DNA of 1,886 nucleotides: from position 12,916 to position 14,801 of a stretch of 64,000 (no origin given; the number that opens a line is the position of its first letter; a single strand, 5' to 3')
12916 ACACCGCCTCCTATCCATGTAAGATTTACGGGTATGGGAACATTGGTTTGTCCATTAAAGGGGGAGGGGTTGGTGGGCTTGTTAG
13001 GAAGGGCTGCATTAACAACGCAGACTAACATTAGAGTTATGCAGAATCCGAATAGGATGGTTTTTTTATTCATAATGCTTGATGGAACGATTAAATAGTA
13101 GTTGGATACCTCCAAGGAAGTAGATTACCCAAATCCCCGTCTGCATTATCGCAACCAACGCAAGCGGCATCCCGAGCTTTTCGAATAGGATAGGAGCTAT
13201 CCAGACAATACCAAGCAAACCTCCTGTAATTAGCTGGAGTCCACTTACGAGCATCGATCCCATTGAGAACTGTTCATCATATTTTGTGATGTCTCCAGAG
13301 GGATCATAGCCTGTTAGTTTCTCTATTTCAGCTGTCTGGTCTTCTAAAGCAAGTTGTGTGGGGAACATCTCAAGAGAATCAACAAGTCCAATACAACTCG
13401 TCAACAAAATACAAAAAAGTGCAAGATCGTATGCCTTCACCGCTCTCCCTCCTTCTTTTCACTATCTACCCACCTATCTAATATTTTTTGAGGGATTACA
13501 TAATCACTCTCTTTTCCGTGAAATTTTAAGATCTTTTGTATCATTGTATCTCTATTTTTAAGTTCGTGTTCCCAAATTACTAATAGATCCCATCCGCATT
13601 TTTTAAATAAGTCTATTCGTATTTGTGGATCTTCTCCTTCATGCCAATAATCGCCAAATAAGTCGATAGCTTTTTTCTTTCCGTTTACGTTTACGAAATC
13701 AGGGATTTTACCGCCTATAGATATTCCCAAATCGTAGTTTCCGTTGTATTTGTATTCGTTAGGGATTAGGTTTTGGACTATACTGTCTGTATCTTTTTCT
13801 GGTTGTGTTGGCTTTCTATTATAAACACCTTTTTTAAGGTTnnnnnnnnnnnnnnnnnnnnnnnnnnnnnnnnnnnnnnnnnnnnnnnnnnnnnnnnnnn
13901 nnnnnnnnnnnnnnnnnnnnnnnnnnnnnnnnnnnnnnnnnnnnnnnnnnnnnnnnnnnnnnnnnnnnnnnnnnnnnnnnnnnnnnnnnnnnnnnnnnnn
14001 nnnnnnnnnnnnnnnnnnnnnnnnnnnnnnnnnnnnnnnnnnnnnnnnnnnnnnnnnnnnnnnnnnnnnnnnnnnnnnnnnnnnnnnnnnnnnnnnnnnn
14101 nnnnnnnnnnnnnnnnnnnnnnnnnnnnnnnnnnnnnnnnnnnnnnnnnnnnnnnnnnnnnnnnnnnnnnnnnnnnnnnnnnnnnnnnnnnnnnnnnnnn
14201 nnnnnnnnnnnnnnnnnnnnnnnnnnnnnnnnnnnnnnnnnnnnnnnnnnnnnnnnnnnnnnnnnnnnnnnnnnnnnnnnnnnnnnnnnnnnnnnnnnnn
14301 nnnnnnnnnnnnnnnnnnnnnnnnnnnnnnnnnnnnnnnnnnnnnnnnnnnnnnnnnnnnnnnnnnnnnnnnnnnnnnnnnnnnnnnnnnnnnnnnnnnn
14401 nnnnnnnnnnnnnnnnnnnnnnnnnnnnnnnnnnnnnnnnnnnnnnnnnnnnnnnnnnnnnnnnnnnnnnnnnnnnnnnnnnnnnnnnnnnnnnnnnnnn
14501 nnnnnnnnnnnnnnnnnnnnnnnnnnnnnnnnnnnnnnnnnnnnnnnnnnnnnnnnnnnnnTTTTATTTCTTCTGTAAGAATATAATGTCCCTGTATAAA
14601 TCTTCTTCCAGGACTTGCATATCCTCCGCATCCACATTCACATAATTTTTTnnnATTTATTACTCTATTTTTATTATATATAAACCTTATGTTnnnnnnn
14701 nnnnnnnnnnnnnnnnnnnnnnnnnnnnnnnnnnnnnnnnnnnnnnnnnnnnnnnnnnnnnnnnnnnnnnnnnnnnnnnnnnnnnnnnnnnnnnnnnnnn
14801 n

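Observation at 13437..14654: Unusual fusion: double zinc ribbon + NUMOD3 repeats + Vsr-like PD-(D/E)xK nuclease (three paralogs)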

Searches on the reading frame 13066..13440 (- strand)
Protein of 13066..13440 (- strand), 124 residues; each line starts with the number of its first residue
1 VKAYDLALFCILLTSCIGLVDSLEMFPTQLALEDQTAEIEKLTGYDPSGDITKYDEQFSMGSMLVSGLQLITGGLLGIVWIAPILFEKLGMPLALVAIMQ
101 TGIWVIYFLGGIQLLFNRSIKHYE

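Call 27: search_protein_families(library=pfam, proteins=[window:13066-13440:-], max_evalue=0.01)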
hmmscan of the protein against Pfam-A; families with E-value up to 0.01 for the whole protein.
window:13066-13440:- (124 aa): 0 families

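Call 39: find_related_loci(query=window:13066-13440:-, collection=viral_contigs, flank=8000)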
Query window:13066-13440:- (124 aa) in viral_contigs; peptide patterns used: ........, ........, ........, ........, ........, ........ (x = any residue, [..] = any of these).
1 stretches matched a pattern, but none encodes a relative of the query by tblastn (E <= 1e-3).

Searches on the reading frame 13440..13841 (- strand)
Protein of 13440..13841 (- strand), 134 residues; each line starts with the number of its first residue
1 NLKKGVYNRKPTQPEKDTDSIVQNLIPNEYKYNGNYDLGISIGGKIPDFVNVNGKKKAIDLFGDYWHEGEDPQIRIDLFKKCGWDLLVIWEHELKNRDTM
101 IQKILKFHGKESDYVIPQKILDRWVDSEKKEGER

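Call 19: search_solved_structures(query=A2, max_evalue=10, show_alignments=4)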
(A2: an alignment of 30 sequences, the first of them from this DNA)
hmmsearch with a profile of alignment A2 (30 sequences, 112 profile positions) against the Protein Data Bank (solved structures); distinct sequences matched with E-value up to 10: 9.
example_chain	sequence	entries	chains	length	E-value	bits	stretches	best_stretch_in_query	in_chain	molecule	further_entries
3r3p_A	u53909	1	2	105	2e-06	30.7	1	53-108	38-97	Mobile intron protein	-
1cw0_A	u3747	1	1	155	0.00029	23.7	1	42-103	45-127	PROTEIN (DNA MISMATCH ENDONUCLEASE)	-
1vsr_A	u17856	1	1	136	0.00067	22.6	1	46-103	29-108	PROTEIN (VSR ENDONUCLEASE)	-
1odg_A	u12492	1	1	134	0.00068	22.6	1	46-103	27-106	DNA MISMATCH ENDONUCLEASE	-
6p4f_B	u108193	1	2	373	0.053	16.5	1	18-109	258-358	Endonuclease Bax1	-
6p4w_B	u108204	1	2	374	0.053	16.5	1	18-109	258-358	Endonuclease Bax1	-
3hrl_A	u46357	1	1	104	0.056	16.4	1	17-106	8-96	Endonuclease-Like Protein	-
6p4o_B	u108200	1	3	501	0.08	15.9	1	19-109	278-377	Endonuclease Bax1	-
8rag_A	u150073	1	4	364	1.2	12.1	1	10-61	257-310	ribonucleoside-diphosphate reductase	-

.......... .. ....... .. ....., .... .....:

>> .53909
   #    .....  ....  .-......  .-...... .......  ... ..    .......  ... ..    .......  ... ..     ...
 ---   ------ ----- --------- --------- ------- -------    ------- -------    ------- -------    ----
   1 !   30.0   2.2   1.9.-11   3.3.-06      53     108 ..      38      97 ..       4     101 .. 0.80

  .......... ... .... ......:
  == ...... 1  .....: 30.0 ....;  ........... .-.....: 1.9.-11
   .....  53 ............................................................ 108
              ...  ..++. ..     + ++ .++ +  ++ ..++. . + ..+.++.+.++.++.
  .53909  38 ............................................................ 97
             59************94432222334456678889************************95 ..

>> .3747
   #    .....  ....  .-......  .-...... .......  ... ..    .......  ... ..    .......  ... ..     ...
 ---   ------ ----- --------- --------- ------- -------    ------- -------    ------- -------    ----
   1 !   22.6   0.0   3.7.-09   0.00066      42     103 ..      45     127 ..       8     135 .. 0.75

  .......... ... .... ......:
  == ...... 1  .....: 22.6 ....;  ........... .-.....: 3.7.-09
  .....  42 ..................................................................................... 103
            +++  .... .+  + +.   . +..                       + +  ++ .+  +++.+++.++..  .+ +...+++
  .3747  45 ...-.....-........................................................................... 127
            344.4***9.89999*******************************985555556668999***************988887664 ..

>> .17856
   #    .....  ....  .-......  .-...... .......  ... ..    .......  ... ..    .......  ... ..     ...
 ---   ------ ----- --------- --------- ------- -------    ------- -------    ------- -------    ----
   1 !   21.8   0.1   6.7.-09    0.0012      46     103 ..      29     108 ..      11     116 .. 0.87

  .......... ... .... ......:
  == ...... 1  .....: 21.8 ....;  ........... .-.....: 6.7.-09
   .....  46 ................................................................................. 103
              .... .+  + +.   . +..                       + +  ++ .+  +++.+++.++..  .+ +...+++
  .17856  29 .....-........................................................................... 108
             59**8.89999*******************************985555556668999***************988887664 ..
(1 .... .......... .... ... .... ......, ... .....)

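Call 20: search_protein_families(library=pfam, alignment_id=A2, max_evalue=1)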
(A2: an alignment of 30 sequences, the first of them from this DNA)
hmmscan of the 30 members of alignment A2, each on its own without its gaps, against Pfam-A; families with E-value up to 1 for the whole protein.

A. member 1, seq(134 aa): 1 family
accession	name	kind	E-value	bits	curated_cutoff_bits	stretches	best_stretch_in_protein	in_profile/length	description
PF04480.18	DUF559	-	0.027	14.8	20.6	1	40-106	39-106/109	Protein of unknown function (DUF559)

B. families by the number of members that match (of 30 scanned): 9 families
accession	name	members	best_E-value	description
PF04480.18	DUF559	16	9.6e-06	Protein of unknown function (DUF559)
PF03852.21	Vsr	6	0.00013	DNA mismatch endonuclease Vsr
PF21852.1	DUF6911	2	0.038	Family of unknown function (DUF6911)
PF14882.11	INT_rpt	2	0.076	Integrase repeat unit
PF05626.16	DUF790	1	0.015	Protein of unknown function (DUF790)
PF10702.14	DUF2507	1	0.033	Protein of unknown function (DUF2507)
PF13316.11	DUF4087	1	0.044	Protein of unknown function (DUF4087)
PF07936.17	Defensin_4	1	0.11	Potassium-channel blocking toxin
PF17877.7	Dis3l2_C_term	1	0.17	DIS3-like exonuclease 2 C terminal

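Call 35: predict_structure(alignment_id=A2)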
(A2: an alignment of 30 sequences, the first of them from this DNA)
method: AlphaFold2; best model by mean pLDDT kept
length: 134 residues; sequences in the alignment: 30
mean_pLDDT: 91.1   pTM: 0.80
mean pLDDT of the five models: 91.1, 90.1, 89.3, 88.5, 88.0
residues with pLDDT >= 90: 99; 70-90: 28; 50-70: 7; < 50: 0
segments of 3 or more residues with pLDDT < 50: none
pLDDT, mean of each block of 10 residues (from residue 1): 70 96 96 95 97 97 96 98 98 93 94 74 83 83
secondary structure, 60 per line:
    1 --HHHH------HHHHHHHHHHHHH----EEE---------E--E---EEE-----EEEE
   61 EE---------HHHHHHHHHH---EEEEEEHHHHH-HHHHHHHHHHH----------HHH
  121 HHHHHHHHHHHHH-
elements in order: H3-6 H13-25 E30-32 E49-51 E57-62 H72-81 E85-90 H91-95 H97-107 H118-133

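Call 38: fold_search(model_id=the predicted structure, library=pdb)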
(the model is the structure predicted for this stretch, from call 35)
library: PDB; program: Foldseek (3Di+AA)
matches with E <= 10: 235; with E <= 0.001: 2
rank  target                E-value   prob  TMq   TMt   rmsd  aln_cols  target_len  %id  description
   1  3r3p_B                2.2e-04  1.00  0.54  0.72   4.1       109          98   23  Homing Endonuclease I-Bth0305I Catalytic Domain (released 2011-10-05)
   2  3r3p_A                2.8e-04  1.00  0.56  0.75   3.8       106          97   24  Homing Endonuclease I-Bth0305I Catalytic Domain (released 2011-10-05)
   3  9i05_Xi               1.3e-02  1.00  0.58  0.20   9.1       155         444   10  Cryo-EM structure of the large subunit of the mitochondrial ribosome from Toxoplasma gondii (released 2025-06-11)
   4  3hrl                  1.3e-02  1.00  0.50  0.66   3.8       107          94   18  Crystal structure of a putative endonuclease-like protein (ngo0050) from neisseria gonorrhoeae (released 2009-06-30)
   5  9g6k_LJ               4.0e-02  0.98  0.55  0.20   9.2       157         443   10  LSU structure derived from the LSU sample of the mitoribosome from T. gondii. (released 2024-12-11)
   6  9g6k_L9               7.6e-02  0.98  0.49  0.16   3.8       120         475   12  LSU structure derived from the LSU sample of the mitoribosome from T. gondii. (released 2024-12-11)
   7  9i05_Xg               7.6e-02  0.96  0.51  0.16   5.9       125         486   12  Cryo-EM structure of the large subunit of the mitochondrial ribosome from Toxoplasma gondii (released 2025-06-11)
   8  9i05_Xl               2.3e-01  0.87  0.47  0.17   4.6       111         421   14  Cryo-EM structure of the large subunit of the mitochondrial ribosome from Toxoplasma gondii (released 2025-06-11)
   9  9i05_Xv               3.5e-01  0.93  0.54  0.20   2.6       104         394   12  Cryo-EM structure of the large subunit of the mitochondrial ribosome from Toxoplasma gondii (released 2025-06-11)
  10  9g6k_Lc               7.1e-01  0.38  0.41  0.13   7.9       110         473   15  LSU structure derived from the LSU sample of the mitoribosome from T. gondii. (released 2024-12-11)
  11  2onc_D                1.0e+00  0.13  0.21  0.06   5.0        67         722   13  Crystal structure of human DPP-4 (released 2008-03-04)
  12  3g0d_D                1.0e+00  0.13  0.21  0.06   5.1        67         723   13  Crystal structure of dipeptidyl peptidase IV in complex with a pyrimidinedione inhibitor 2 (released 2010-02-16)
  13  3ccb_A                1.1e+00  0.11  0.21  0.05   5.6        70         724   11  Crystal Structure of Human DPP4 in complex with a benzimidazole derivative (released 2008-10-21)
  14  4zqu_A                1.2e+00  0.10  0.23  0.25  12.6        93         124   15  CdiA-CT/CdiI toxin and immunity complex from Yersinia pseudotuberculosis (released 2015-10-28)
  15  3zjc_D                1.3e+00  0.09  0.27  0.18  11.1       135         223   13  Crystal structure of GMPPNP-bound human GIMAP7 L100Q variant (released 2013-03-13)
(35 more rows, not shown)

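Call 41: find_related_loci(query=A2, collection=viral_contigs, flank=6000)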
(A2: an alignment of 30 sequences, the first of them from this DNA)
Query A2 (134 aa) in viral_contigs; peptide patterns used: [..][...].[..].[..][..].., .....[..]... (x = any residue, [..] = any of these).
600 stretches matched a pattern (row limit reached: there are more); 103 encode a relative of the query (tblastn E <= 1e-3); the best 80 are kept; 80 distinct loci.
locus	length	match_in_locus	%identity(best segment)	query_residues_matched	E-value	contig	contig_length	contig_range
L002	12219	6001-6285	58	11-107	7e-33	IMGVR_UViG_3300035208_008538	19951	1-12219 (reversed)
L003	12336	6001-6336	49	1-115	1e-31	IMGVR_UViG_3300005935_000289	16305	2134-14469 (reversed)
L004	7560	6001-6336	49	1-115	1e-31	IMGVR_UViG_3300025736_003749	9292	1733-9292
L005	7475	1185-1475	55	10-108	3e-31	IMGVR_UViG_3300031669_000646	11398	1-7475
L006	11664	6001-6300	52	6-107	7e-31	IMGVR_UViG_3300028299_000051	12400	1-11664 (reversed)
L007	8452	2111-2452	44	10-125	4e-30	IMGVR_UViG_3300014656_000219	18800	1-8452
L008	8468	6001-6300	49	7-108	6e-30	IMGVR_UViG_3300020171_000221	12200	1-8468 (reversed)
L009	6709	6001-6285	56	11-107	7e-30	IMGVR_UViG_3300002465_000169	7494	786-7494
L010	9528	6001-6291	49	10-108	1e-29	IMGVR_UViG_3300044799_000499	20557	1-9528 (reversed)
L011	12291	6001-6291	52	10-108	1e-29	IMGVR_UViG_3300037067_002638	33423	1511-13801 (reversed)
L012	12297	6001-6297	52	10-110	3e-29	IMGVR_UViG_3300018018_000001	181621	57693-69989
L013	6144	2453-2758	47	6-108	1e-28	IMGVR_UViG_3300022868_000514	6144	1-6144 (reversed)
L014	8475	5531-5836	47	6-108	1e-28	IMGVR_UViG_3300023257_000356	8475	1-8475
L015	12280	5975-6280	47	6-108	1e-28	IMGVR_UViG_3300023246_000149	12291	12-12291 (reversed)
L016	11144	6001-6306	50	4-107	3e-28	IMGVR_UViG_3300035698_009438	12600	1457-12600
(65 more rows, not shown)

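Call 78: find_related_loci(query=A2, collection=genome_contigs, flank=5000)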
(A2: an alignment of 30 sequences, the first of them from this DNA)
Query A2 (134 aa) in genome_contigs; peptide patterns used: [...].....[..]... (x = any residue, [..] = any of these).
198 stretches matched a pattern; 49 encode a relative of the query (tblastn E <= 1e-3); 49 distinct loci.
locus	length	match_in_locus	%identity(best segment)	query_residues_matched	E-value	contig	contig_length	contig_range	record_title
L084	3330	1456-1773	55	2-107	2e-32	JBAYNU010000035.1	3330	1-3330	MAG: Candidatus Magasanikiibacteriota bacterium isolate SO_2016_LW1_72 scaffold57026_LW64-88_2016, whole genome shotgun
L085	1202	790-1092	55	10-112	6e-33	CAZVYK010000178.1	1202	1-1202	MAG TPA_asm: uncultured Caldisericales bacterium isolate binchicken_co204_193 genome assembly, contig: NODE_200359_lengt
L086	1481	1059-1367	52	10-114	7e-32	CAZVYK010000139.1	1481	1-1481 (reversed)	MAG TPA_asm: uncultured Caldisericales bacterium isolate binchicken_co204_193 genome assembly, contig: NODE_139327_lengt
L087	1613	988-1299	48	4-109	2e-29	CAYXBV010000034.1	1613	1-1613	MAG TPA_asm: uncultured Gammaproteobacteria bacterium isolate SRP191223_co1_10 genome assembly, contig: NODE_149477_leng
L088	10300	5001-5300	48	6-107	6e-27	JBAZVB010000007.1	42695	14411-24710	MAG: Patescibacteria group bacterium isolate SO_2017_GW1_242 NODE_4283_length_42695_cov_3.504487_OW334_2017, whole genom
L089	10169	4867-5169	47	2-107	4e-26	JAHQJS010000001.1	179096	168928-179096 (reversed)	MAG: Candidatus Borrarchaeum weybense isolate lw60_2018_gm2_56 NODE_125_length_179096_cov_26.659151, whole genome shotgu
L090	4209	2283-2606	45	10-109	2e-25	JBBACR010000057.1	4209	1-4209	MAG: Candidatus Pacearchaeota archaeon isolate SO_2017_LW1_53 NODE_24798_length_4209_cov_2.902254_LW64-88_2017, whole ge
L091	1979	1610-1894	49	11-107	3e-25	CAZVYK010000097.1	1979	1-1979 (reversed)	MAG TPA_asm: uncultured Caldisericales bacterium isolate binchicken_co204_193 genome assembly, contig: NODE_85577_length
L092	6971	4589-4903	43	8-114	5e-25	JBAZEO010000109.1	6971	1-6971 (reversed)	MAG: Dehalococcoidia bacterium isolate SO_2017_LW3_128 NODE_37438_length_6971_cov_4.954559_LW162_2017, whole genome shot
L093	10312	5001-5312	46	10-107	3e-24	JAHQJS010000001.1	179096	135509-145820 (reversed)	MAG: Candidatus Borrarchaeum weybense isolate lw60_2018_gm2_56 NODE_125_length_179096_cov_26.659151, whole genome shotgu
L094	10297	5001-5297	39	10-110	3e-21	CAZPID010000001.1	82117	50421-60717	MAG TPA_asm: uncultured archaeon isolate binchicken_co202_12 genome assembly, contig: NODE_69_length_82117_cov_36.081694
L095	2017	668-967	41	11-108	1e-20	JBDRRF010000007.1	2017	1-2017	MAG: Pseudomonadota bacterium isolate MEGAHIT-group-2.86 k141_723818, whole genome shotgun sequence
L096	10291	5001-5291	42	8-107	2e-20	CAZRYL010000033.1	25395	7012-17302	MAG TPA_asm: uncultured Methanotrichaceae archaeon isolate binchicken_co190_423 genome assembly, contig: NODE_3637_lengt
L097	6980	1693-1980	39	12-108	5e-20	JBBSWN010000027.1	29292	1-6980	MAG: Nanoarchaeota archaeon isolate H51-bin052_1 H51_bin052_1_000000000027, whole genome shotgun sequence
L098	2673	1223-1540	41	3-107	7e-20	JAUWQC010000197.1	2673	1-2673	MAG: bacterium isolate CSMAG_2492 CSMAG_2492_k141_1064782_length_2673_cov_8.8673, whole genome shotgun sequence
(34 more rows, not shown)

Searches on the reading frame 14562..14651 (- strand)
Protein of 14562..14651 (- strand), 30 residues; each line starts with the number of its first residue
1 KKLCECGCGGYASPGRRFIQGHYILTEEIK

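Call 72: search_protein_representatives(alignment_id=A4)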
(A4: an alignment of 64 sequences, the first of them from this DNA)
Query: 64 sequences, 30 profile positions. Proteins with E-value up to 0.001 (for the whole library): 3456; up to 1e-10: 495; up to 1e-30: 40. The best 150 are listed.
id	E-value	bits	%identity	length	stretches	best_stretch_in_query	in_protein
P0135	1.2e-46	171.8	-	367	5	1-24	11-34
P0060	2.3e-45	167.7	-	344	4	2-29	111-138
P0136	4.2e-45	166.9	-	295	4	1-28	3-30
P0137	3.2e-43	160.9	-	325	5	3-29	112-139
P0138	3.9e-43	160.6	-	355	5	2-29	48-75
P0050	1.0e-42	159.2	-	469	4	2-29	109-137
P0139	1.6e-41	155.5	-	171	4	1-28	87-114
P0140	9.8e-40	149.7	-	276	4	1-29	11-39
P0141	2.5e-39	148.4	-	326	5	1-29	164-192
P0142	2.2e-38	145.4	-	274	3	2-29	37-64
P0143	5.9e-38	144.1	-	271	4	2-29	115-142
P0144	2.5e-37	142.1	-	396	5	1-24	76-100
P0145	1.4e-36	139.6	-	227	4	1-29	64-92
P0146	4.8e-36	137.9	-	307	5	2-28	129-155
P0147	9.0e-36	137.1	-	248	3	2-29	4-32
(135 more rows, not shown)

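Call 75: search_protein_families(library=pfam, alignment_id=A6, max_evalue=0.01)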
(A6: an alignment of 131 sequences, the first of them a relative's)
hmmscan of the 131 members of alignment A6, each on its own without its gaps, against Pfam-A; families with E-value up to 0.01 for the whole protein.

A. member 1, P0135 (367 aa): 1 family
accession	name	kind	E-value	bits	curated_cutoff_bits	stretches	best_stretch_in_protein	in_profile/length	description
PF07460.16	NUMOD3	-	0.0018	18.6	20.4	0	216-229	23-36/37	NUMOD3 motif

B. families by the number of members that match (of 131 scanned): 23 families
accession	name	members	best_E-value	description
PF07460.16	NUMOD3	43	1.9e-20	NUMOD3 motif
PF04480.18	DUF559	16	4.8e-12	Protein of unknown function (DUF559)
PF01844.29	HNH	14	1.1e-09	HNH endonuclease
PF20137.4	DUF6527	11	2.7e-12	Family of unknown function (DUF6527)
PF13392.12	HNH_3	10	7.3e-11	HNH endonuclease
PF18741.7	MTES_1575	9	2.6e-09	REase_MTES_1575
PF13391.12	HNH_2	7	2.3e-08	HNH endonuclease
PF03852.21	Vsr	4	1.4e-08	DNA mismatch endonuclease Vsr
PF08722.17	Tn7_TnsA-like_N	2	8.1e-13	TnsA-like endonuclease N terminal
PF22522.2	DUF6998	2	2e-05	Family of unknown function (DUF6998)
PF05367.17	Phage_endo_I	2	0.00016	Phage endonuclease I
PF08274.17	Zn_Ribbon_YjdM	1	2.9e-07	PhnA Zinc-Ribbon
PF14279.12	HNH_5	1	0.00033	HNH endonuclease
PF21598.3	PvuRts1I-like_N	1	0.0004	Restriction endonuclease PvuRts1 I-like, N-terminal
PF13691.12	Lactamase_B_4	1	0.0019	tRNase Z endonuclease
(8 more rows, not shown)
